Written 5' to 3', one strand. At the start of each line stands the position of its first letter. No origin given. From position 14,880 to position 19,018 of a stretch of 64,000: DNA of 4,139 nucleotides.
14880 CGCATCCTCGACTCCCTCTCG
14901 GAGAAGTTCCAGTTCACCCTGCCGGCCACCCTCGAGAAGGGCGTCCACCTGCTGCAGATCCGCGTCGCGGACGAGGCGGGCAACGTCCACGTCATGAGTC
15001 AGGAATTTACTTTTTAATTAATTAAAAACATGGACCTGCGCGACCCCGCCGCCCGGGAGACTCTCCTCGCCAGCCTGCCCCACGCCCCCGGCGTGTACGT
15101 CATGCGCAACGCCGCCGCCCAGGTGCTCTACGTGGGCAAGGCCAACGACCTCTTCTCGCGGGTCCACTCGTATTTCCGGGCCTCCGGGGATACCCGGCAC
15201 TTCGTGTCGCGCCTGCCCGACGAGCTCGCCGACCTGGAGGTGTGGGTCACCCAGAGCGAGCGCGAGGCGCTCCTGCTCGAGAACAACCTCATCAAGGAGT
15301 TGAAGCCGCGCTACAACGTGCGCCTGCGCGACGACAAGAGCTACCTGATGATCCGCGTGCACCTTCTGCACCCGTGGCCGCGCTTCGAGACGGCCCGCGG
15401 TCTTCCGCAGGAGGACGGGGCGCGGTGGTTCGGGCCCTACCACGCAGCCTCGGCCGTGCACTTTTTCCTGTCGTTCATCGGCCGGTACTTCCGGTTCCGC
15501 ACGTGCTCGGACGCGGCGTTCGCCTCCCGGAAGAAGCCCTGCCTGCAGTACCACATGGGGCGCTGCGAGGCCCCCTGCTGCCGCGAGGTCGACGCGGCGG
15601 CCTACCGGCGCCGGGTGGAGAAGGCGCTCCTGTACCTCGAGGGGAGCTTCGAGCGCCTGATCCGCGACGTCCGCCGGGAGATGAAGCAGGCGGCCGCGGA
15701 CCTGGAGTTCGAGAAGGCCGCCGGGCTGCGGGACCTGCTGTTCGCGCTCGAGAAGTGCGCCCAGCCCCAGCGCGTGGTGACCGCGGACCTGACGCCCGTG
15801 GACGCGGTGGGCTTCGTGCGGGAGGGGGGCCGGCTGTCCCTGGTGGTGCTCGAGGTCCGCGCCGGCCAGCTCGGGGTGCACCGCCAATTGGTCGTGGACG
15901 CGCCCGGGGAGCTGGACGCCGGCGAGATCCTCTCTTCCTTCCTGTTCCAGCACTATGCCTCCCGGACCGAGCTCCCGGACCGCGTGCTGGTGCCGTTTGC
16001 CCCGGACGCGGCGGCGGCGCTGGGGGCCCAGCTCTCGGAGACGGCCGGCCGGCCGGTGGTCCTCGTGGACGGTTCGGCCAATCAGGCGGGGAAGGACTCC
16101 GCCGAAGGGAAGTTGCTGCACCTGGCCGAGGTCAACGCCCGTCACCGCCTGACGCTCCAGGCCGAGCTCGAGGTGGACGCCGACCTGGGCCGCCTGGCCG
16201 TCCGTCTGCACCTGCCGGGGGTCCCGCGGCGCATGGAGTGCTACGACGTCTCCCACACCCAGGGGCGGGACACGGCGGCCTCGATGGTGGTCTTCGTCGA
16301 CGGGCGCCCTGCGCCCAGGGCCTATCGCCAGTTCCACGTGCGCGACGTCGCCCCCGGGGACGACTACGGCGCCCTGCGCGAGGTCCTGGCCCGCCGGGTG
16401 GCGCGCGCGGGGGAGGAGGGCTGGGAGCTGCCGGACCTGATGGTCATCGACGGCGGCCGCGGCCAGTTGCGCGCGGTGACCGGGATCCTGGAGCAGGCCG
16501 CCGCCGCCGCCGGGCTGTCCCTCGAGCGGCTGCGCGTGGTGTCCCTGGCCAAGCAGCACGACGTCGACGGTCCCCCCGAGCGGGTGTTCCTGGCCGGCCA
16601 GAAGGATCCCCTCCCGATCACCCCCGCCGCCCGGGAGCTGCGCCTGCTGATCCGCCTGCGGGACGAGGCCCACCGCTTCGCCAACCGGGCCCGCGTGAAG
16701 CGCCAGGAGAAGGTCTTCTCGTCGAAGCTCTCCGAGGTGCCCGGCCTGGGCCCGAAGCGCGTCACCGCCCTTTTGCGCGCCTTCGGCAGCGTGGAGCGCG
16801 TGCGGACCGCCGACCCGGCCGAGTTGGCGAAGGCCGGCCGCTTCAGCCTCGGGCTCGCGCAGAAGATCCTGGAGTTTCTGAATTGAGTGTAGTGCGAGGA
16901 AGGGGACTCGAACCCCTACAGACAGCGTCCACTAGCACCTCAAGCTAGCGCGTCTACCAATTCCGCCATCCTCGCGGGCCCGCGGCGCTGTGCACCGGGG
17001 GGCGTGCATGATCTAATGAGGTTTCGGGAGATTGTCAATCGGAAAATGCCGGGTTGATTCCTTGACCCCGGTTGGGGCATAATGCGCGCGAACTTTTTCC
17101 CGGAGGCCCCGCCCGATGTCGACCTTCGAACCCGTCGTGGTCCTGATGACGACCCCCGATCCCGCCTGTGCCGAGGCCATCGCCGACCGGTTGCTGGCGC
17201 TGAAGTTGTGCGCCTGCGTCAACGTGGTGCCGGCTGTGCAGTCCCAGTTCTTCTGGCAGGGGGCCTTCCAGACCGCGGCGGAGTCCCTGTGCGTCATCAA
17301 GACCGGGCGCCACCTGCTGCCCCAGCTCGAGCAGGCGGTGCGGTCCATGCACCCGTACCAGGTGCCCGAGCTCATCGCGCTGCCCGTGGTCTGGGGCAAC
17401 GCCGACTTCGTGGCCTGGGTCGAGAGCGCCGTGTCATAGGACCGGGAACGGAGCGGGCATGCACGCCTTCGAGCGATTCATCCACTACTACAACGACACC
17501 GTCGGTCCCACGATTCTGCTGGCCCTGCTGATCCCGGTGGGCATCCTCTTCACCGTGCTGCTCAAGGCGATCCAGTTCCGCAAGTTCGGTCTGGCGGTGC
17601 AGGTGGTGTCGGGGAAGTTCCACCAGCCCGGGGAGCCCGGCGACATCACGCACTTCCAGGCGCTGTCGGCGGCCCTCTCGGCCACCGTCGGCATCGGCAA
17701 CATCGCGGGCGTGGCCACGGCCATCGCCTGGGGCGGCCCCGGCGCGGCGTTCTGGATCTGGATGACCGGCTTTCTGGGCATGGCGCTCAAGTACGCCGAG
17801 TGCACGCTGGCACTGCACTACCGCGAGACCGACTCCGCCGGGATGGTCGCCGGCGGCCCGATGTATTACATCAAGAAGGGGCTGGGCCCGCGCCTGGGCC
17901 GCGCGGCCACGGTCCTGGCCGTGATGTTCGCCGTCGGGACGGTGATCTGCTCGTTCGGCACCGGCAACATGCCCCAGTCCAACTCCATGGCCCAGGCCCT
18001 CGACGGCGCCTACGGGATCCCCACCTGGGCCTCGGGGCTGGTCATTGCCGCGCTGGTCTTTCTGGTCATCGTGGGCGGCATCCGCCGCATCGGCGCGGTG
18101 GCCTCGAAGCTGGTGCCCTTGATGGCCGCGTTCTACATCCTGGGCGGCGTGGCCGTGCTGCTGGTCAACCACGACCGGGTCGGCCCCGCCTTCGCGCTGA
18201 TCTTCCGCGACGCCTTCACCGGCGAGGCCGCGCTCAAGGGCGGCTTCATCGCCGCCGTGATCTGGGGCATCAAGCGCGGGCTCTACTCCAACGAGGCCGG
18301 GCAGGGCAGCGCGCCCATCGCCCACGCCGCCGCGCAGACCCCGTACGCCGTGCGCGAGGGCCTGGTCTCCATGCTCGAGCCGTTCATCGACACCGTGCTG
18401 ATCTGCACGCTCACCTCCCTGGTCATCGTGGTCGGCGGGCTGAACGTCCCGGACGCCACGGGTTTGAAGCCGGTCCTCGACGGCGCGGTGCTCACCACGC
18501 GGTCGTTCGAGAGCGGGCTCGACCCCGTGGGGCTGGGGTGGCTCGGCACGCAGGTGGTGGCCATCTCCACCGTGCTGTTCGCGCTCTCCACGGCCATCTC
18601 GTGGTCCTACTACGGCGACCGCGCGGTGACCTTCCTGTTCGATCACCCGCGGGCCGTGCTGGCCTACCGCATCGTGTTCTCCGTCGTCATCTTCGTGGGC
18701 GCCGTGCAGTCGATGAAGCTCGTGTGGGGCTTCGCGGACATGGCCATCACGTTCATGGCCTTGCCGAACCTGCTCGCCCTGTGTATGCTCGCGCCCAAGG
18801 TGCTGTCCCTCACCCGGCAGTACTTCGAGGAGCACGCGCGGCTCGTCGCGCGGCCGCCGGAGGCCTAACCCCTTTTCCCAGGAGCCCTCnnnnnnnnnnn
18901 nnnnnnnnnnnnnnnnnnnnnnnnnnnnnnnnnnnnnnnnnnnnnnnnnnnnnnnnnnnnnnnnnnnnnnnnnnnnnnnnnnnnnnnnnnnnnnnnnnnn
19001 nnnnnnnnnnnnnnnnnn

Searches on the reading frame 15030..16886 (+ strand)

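Call 74: search_protein_families(library=pfam, proteins=[window:15030-16886:+], max_evalue=0.001)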
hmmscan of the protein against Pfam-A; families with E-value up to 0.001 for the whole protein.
window:15030-16886:+ (618 aa): 5 families
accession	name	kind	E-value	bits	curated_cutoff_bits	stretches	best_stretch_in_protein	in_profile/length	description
PF08459.17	UvrC_RNaseH_dom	-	1.9e-45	155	22.3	1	392-551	3-158/159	UvrC RNAse H endonuclease domain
PF22920.2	UvrC_RNaseH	-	1.9e-17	63.7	24.3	1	257-375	2-114/116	UvrC Ribonuclease H-like domain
PF14520.12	HHH_5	-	3.7e-10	40.5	27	1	566-617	3-55/57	Helix-hairpin-helix domain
PF02151.25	UVR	-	6.1e-09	35.8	21.5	1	208-242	1-35/36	UvrB/uvrC motif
PF01541.30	GIY-YIG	-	4.2e-08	33.8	22.6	1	20-96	2-78/78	GIY-YIG catalytic domain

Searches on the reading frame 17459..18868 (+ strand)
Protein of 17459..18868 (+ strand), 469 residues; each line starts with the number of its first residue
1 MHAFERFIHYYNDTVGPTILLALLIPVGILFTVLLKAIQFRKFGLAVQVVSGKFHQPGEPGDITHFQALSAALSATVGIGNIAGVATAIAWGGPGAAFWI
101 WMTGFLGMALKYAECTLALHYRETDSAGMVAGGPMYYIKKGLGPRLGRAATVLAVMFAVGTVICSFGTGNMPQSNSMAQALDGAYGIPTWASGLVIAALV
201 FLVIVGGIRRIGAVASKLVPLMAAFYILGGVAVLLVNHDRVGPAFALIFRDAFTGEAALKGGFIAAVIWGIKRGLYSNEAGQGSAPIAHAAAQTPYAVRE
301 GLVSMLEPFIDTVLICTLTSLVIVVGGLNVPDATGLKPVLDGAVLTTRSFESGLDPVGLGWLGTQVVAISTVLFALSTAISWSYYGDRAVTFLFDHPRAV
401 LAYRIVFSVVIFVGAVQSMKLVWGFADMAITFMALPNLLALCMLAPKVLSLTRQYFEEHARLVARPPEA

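Call 74: search_protein_families(library=pfam, proteins=[window:17459-18868:+], max_evalue=0.001)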
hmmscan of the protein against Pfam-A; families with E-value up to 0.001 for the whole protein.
window:17459-18868:+ (469 aa): 1 family
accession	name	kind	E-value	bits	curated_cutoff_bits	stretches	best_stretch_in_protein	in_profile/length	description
PF01235.23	Na_Ala_symp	-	1.9e-132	442.7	24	1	59-460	9-384/392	Sodium:alanine symporter family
